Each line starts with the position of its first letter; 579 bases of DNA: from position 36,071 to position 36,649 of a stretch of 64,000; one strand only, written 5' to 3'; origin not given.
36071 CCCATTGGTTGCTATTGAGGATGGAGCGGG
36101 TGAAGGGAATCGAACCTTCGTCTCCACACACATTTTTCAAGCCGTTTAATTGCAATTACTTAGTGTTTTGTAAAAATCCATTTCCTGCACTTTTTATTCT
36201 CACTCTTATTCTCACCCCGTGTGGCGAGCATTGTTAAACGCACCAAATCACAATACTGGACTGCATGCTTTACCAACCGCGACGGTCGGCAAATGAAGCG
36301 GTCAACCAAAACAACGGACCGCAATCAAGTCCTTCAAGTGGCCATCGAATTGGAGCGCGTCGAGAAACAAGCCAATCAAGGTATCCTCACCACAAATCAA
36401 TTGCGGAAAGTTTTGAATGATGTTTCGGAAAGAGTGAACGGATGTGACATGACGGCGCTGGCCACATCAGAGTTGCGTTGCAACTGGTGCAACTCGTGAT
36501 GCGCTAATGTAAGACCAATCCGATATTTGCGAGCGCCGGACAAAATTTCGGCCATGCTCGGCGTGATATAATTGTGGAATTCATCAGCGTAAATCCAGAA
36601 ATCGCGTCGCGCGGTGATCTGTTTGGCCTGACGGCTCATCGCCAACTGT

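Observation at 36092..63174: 27-kb island integrated at tRNA-Gly(CCC): intact tRNA at one end, a 34-nt copy of its 3' end at the other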

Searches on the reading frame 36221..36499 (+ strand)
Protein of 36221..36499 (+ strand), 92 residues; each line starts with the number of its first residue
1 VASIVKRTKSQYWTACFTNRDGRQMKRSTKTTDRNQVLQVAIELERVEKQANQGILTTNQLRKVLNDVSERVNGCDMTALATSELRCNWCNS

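Call 7: search_protein_families(library=pfam, proteins=[window:36221-36499:+], max_evalue=0.01)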
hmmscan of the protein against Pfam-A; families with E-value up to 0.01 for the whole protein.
window:36221-36499:+ (92 aa): 0 families

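Call 27: search_protein_families(library=pfam, proteins=[window:36221-36496:+], max_evalue=5)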
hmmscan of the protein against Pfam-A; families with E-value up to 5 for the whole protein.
seq(92 aa): 1 family
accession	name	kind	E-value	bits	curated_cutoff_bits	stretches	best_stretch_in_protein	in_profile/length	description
PF20886.2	PWP3A-B_C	-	0.094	13.1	27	1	2-60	30-88/141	PWWP domain-containing DNA repair factor 3A/B, C-terminal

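Call 28: search_protein_families(library=ncbifam, proteins=[window:36221-36496:+], max_evalue=1)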
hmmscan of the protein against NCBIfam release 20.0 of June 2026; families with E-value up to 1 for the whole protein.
seq(92 aa): 1 family
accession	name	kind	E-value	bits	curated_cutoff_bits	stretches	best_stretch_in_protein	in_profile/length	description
TIGR00002.1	S16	equivalog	0.07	13.1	45.3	1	18-67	25-74/78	30S ribosomal protein S16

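Call 29: find_homologous_proteins(query=window:36221-36496:+, max_evalue=0.01)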
Query seq(92 aa) (92 aa): 24 proteins with E <= 0.01 among 24 candidates.
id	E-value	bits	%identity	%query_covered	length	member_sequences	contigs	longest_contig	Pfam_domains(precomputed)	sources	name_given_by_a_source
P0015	1.9e-33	132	68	100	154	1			PF02899.24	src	-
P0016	1.7e-32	129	69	98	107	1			-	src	-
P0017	1.2e-31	126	65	99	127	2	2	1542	-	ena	-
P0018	2.4e-31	125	66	98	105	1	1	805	-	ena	-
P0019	7.5e-31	123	66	100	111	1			-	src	-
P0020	1.3e-30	123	64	98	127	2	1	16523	-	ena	-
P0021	4.7e-30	121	63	100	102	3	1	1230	-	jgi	jgi:hypothetical protein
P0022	1.6e-29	119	62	99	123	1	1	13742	-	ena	-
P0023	2.4e-29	119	63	97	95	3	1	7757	-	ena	-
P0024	3.2e-28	115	64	99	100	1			-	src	-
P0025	3.7e-28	115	68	86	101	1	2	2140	-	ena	-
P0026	2.4e-27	112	65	91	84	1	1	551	-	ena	-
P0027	7.7e-27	111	65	87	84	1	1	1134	-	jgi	jgi:hypothetical protein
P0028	8.0e-26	107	69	80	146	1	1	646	-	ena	-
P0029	1.4e-25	107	55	100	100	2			-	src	-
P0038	1.9e-14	71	54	75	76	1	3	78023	-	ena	-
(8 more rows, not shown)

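Call 31: find_encoding_contigs(protein=P0020, flank=10000, max_places=4)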
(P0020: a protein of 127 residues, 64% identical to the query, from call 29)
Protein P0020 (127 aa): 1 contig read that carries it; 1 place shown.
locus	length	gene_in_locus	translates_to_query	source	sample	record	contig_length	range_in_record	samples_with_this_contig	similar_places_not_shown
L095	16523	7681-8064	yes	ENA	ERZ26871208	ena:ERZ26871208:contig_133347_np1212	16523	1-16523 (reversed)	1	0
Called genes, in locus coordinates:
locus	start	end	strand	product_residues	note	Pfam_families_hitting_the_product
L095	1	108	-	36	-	?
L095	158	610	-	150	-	PF00903:Glyoxalase, PF13669:Glyoxalase_4, PF18029:Glyoxalase_6 (weak)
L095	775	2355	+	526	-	PF13231:PMT_2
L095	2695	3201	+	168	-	PF01081:Aldolase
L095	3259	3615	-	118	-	PF16153:DUF4861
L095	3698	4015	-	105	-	PF16153:DUF4861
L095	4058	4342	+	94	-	-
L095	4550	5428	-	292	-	PF07470:Glyco_hydro_88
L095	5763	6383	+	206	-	-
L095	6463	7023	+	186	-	-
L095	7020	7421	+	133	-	PF00106:adh_short, PF13561:adh_short_C2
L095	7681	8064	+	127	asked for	-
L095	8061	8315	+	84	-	-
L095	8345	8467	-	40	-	-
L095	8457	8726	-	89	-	-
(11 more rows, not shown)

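Call 32: find_encoding_contigs(protein=P0022, flank=10000, max_places=4)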
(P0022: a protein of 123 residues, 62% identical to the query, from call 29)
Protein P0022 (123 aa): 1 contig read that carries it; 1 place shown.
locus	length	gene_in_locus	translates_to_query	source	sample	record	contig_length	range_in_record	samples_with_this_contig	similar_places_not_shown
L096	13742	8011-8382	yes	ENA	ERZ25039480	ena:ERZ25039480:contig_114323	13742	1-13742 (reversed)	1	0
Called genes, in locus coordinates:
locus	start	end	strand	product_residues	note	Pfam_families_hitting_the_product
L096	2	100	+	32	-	?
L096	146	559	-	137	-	-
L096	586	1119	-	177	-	PF18135:Type_ISP_C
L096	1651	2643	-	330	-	PF07669:Eco57I, PF18135:Type_ISP_C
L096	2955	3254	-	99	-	PF22240:ISP_coupler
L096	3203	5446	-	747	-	PF13156:Mrr_cat_2, PF00270:DEAD (weak), PF04851:ResIII, PF00271:Helicase_C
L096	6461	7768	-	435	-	PF00589:Phage_integrase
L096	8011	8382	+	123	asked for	-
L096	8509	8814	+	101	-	PF13443:HTH_26 (weak)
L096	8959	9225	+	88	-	PF03693:ParD_antitoxin (weak)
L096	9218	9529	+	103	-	PF05016:ParE_toxin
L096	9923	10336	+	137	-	-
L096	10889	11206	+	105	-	-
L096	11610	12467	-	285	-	PF08401:ArdcN, PF18818:MPTase-PolyVal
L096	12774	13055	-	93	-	-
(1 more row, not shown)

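Call 33: find_encoding_contigs(protein=P0038, flank=10000, max_places=4)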
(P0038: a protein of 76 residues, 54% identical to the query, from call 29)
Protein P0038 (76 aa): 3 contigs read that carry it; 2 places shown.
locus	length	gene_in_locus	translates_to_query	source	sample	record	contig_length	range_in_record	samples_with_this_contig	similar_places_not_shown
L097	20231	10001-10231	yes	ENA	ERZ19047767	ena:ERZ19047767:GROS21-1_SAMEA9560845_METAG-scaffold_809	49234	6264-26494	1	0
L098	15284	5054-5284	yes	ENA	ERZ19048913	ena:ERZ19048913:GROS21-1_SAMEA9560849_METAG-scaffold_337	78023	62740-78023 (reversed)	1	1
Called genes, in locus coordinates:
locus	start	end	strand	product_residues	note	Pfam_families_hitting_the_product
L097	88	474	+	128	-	PF16320:Ribosomal_L12_N, PF00542:Ribosomal_L12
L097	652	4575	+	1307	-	PF04563:RNA_pol_Rpb2_1, PF04561:RNA_pol_Rpb2_2, PF04565:RNA_pol_Rpb2_3, PF10385:RNA_pol_Rpb2_45, PF00562:RNA_pol_Rpb2_6, PF04560:RNA_pol_Rpb2_7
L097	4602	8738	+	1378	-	PF04997:RNA_pol_Rpb1_1, PF00623:RNA_pol_Rpb1_2, PF04983:RNA_pol_Rpb1_3, PF05000:RNA_pol_Rpb1_4, PF04998:RNA_pol_Rpb1_5, PF21668:RPOC_hybrid (faint), PF01333:Apocytochr_F_C (faint)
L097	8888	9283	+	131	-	PF00164:Ribosom_S12_S23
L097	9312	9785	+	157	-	PF00177:Ribosomal_S7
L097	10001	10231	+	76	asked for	-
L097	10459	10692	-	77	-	-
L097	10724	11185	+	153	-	-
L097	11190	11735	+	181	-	-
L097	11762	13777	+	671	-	PF09699:Paired_CXXCH_1 (faint), PF14522:Cytochrome_C7 (faint), PF14537:Cytochrom_c3_2 (faint), PF13435:Cytochrome_C554 (faint), PF13646:HEAT_2 (weak), PF07719:TPR_2 (faint), PF13428:TPR_14 (faint), PF14559:TPR_19 (weak)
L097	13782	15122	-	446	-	-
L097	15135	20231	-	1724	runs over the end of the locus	PF25023:TEN_YD-shell, PF05593:RHS_repeat (weak)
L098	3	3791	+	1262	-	?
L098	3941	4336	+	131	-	PF00164:Ribosom_S12_S23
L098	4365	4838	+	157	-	PF00177:Ribosomal_S7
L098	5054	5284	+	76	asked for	-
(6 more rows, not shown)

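Call 48: find_related_loci(query=A2, collection=viral_contigs, flank=10000)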
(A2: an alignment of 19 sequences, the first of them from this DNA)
Query A2 (92 aa) in viral_contigs; peptide patterns used: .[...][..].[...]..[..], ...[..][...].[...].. (x = any residue, [..] = any of these).
281 stretches matched a pattern; 3 encode a relative of the query (tblastn E <= 1e-3); 3 distinct loci.
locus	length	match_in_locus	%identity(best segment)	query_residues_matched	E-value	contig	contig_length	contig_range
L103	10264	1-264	39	1-92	6e-19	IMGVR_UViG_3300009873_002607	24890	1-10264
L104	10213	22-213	43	1-68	8e-10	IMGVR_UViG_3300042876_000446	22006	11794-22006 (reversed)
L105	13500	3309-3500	43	1-68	4e-9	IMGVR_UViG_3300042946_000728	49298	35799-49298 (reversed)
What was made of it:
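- Tried and rejected: The int alignment gave three distant integrases at 39-43% (call 48).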

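Call 54: find_related_loci(query=A2, collection=metagenome_contigs, flank=10000)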
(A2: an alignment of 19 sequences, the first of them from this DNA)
Query A2 (92 aa) in metagenome_contigs; peptide patterns used: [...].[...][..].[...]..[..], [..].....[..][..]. (x = any residue, [..] = any of these).
440 stretches matched a pattern; 285 encode a relative of the query (tblastn E <= 1e-3); the best 80 are kept; 80 distinct loci.
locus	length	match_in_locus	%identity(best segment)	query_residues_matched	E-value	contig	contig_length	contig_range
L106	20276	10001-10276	67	1-92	2e-40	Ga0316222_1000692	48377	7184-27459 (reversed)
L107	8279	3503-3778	67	1-92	2e-40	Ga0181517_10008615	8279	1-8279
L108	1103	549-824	67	1-92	4e-41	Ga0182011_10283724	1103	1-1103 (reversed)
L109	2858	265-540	67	1-92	2e-39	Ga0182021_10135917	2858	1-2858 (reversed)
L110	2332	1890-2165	67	1-92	8e-39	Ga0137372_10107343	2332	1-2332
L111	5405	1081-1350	66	1-90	2e-38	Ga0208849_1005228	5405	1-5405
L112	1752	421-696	65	1-92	2e-38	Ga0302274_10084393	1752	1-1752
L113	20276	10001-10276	65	1-92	9e-39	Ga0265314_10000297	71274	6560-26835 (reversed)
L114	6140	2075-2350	61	1-92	1e-37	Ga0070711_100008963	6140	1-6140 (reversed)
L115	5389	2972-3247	63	1-92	2e-37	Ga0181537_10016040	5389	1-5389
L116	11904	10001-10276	63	1-92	2e-37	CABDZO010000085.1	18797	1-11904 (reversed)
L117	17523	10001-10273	65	1-91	3e-37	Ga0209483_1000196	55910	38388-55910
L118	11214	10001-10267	66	1-89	5e-37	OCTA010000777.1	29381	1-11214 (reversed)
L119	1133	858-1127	67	1-90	2e-38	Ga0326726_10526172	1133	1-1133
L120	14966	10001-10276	62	1-92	8e-37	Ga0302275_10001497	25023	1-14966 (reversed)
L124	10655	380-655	62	1-92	8e-37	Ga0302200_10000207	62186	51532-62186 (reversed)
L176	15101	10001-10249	58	1-84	1e-28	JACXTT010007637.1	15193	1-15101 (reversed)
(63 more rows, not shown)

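Call 59: search_protein_families(library=pfam, proteins=[L106:10001-11137:+, L106:12130-15117:-, L106:15128-15976:-, L106:15894-17705:+, L106:18313-19437:-, L124:1623-2630:-, L124:4166-7165:-, L124:7172-7912:-, L124:8976-9740:-, L124:9730-10587:-], max_evalue=0.01)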
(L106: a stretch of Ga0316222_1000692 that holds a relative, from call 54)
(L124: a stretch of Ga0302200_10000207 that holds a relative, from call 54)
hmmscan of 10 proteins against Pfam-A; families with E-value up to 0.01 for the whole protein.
L106:10001-11137:+ (378 aa): 4 families
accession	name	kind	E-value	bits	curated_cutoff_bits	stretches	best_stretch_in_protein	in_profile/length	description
PF00589.27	Phage_integrase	-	8.4e-20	71.7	27.1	1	189-360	2-169/172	Phage integrase family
PF13102.12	Phage_int_SAM_5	-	2.7e-08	34.5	22.3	1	83-176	3-95/98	Phage integrase SAM-like domain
PF13495.12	Phage_int_SAM_4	-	2.6e-05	25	27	1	98-163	15-78/85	Phage integrase, N-terminal SAM-like domain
PF02899.23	Phage_int_SAM_1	-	2.8e-05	24.7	22.3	1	93-149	8-65/83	Phage integrase, N-terminal SAM-like domain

L106:12130-15117:- (995 aa): 5 families
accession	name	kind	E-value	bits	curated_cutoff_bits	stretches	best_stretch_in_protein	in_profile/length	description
PF10412.15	TrwB_AAD_bind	-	2.4e-10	40.3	20.5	1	399-537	9-142/387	Type IV secretion-system coupling protein DNA-binding domain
PF01935.23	DUF87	-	3.7e-05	24.4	23.2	1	391-444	8-63/220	Helicase HerA, central domain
PF02534.20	T4SS-DNA_transf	-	0.00018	20.9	20.1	1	579-721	235-378/468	Type IV secretory system Conjugative DNA transfer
PF13401.12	AAA_22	-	0.00023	21.9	27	0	566-684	16-121/130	AAA domain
PF12696.13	TraG-D_C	-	0.00041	20.7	22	1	654-716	4-69/126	TraM recognition site of TraD and TraG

L106:15128-15976:- (282 aa): 0 families

L106:15894-17705:+ (603 aa): 2 families
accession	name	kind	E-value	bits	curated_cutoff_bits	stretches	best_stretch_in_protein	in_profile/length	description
PF08308.17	PEGA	-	4.9e-07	30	20.8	1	276-341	2-65/71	PEGA domain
PF13620.12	CarboxypepD_reg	-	0.0025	18.6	32.3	0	237-268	43-76/82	Carboxypeptidase regulatory-like domain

L106:18313-19437:- (374 aa): 2 families
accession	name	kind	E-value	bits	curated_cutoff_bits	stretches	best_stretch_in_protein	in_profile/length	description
PF18818.7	MPTase-PolyVal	-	1.9e-36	125.4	27.5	1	224-340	14-126/126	Zincin-like metallopeptidase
PF08401.16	ArdcN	-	9.8e-33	113.4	22.6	1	79-187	2-123/123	N-terminal domain of anti-restriction factor ArdC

L124:1623-2630:- (335 aa): 0 families

L124:4166-7165:- (999 aa): 5 families
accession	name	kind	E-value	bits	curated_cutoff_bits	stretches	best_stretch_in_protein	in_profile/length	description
PF10412.15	TrwB_AAD_bind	-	1.6e-12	47.4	20.5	1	394-720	7-320/387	Type IV secretion-system coupling protein DNA-binding domain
PF01935.23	DUF87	-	4.3e-08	34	23.2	1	389-446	9-68/220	Helicase HerA, central domain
PF02534.20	T4SS-DNA_transf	-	5.8e-05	22.6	20.1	0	398-476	42-115/468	Type IV secretory system Conjugative DNA transfer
PF13191.12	AAA_16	-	0.0004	21.3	32.6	1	399-464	21-88/167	AAA ATPase domain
PF25199.1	nSTAND_NTPase5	-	0.00073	19.8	34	1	395-477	34-118/145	Novel STAND NTPase 5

L124:7172-7912:- (246 aa): 0 families

L124:8976-9740:- (254 aa): 1 family
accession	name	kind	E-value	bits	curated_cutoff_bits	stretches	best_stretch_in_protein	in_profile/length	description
PF06114.19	Peptidase_M78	-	3.9e-09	36.8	22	1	74-155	42-120/123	IrrE N-terminal-like domain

L124:9730-10587:- (285 aa): 0 families
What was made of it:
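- ATPase domains: TrwB_AAD_bind, T4SS-DNA_transf, TraG-D_C (call 59).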

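Call 76: search_protein_families(library=ncbifam, proteins=[L124:4166-7165:-, L124:1623-2630:-, L124:7172-7912:-, L124:7887-8321:-, L124:9730-10587:-, L106:15128-15976:-, L106:10001-11137:+, L124:2761-3321:+, L106:11953-12627:+], max_evalue=0.01)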
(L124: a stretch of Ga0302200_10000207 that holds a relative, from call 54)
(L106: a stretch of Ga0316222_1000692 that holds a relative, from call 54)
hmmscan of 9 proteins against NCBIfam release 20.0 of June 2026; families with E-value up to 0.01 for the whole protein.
L124:4166-7165:- (999 aa): 11 families
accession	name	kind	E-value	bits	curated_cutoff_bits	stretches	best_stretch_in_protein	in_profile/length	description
NF045973.1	conju_CD1115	equivalog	1.3e-11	44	250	1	381-711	3-358/442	VirD4-like conjugal transfer protein, CD1115 family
TIGR03743.1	SXT_TraD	subfamily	7e-09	34.7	366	1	360-441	135-214/636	conjugative transfer system coupling protein TraD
TIGR03754.1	conj_TOL_TraD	equivalog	1.9e-05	23.4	647.55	1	391-442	169-220/643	type IV conjugative transfer system coupling protein TraD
TIGR02759.1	TraD_Ftype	equivalog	3.1e-05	22.9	521.35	0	627-719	386-483/566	type IV conjugative transfer system coupling protein TraD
NF041447.1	TrbC_conju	equivalog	6.1e-05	21.6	800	0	377-438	104-165/685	F-type conjugative transfer protein TrbC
NF053655.1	CedD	equivalog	7.7e-05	21.5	600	1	360-445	180-264/527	DNA-translocating ATPase CedD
NF042943.1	HerA_antiphage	equivalog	0.00087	18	800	0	375-489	130-241/566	anti-phage-associated helicase HerA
NF040937.1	HerA_Thermprot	equivalog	0.00089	17.8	800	1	378-444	118-182/487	DNA double-strand break repair helicase HerA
NF045975.1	VirB4_plasma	equivalog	0.0015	16.3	590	1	401-439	513-552/894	Mbov_0397 family ICE element conjugal transfer ATPase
TIGR00929.1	VirB4_CagE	subfamily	0.0022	16.3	643.1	0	404-731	439-722/792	VirB4 family type IV secretion/conjugal transfer ATPase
NF040819.1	helicase_HerA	equivalog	0.005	15.4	970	0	399-446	153-201/561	DNA double-strand break repair helicase HerA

L124:1623-2630:- (335 aa): 0 families

L124:7172-7912:- (246 aa): 0 families

L124:7887-8321:- (144 aa): 0 families

L124:9730-10587:- (285 aa): 0 families

L106:15128-15976:- (282 aa): 0 families

L106:10001-11137:+ (378 aa): 11 families
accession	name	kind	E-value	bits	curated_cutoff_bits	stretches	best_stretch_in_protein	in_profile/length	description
NF040815.2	recomb_XerA_Arch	equivalog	1.1e-22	80.9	220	1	95-366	9-261/263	site-specific tyrosine recombinase/integron integrase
TIGR02225.1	recomb_XerD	equivalog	3.1e-20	72.7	329.6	1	93-369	9-284/290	site-specific tyrosine recombinase XerD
TIGR02224.1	recomb_XerC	equivalog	1.1e-17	64.4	335.15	1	93-367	9-285/295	tyrosine recombinase XerC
NF001399.0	PRK00283.1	subfamily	4.5e-16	58.9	279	1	94-369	19-293/300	tyrosine recombinase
TIGR02249.1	integrase_gron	subfamily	4.6e-11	42.6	265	1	98-264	15-175/315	integron integrase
NF002331.0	PRK01287.1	subfamily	5.9e-09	35.4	371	1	76-366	20-319/365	site-specific tyrosine recombinase XerC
NF003462.0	PRK05084.1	equivalog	1.5e-06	27.2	267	1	318-371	303-356/360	tyrosine recombinase XerS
NF007371.0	PRK09871.1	subfamily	0.0012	18.4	222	1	187-360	4-175/198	tyrosine-type DNA invertase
NF040693.1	recomb_GmtY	equivalog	0.0029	16.9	340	1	314-366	387-439/441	gamma-mobile-trio recombinase GmtY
NF007370.0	PRK09870.1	subfamily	0.0061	16.2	221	0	183-356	6-176/200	tyrosine-type DNA invertase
NF047926.1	integrase_GmtZ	equivalog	0.0069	14.4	600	0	311-366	421-477/784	gamma-mobile-trio integrase GmtZ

L124:2761-3321:+ (186 aa): 1 family
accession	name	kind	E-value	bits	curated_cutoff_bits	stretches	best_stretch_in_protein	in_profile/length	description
TIGR03173.1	pbuX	subfamily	0.00027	19.8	414.15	1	58-156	72-170/407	xanthine permease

L106:11953-12627:+ (224 aa): 0 families
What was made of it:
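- On Integrative conjugative element: The full-length relatives hit TrwB_AAD_bind, T4SS-DNA_transf and TraG-D_C (call 59), but they score far below every NCBIfam coupling-protein cut-off (call 76).
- Closest known: Integrative conjugative and mobilisable elements. Different: The ATPase is only distantly related to characterised coupling proteins (call 76).
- The ATPase scores far below NCBIfam cut-offs for every coupling-protein model (call 76).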
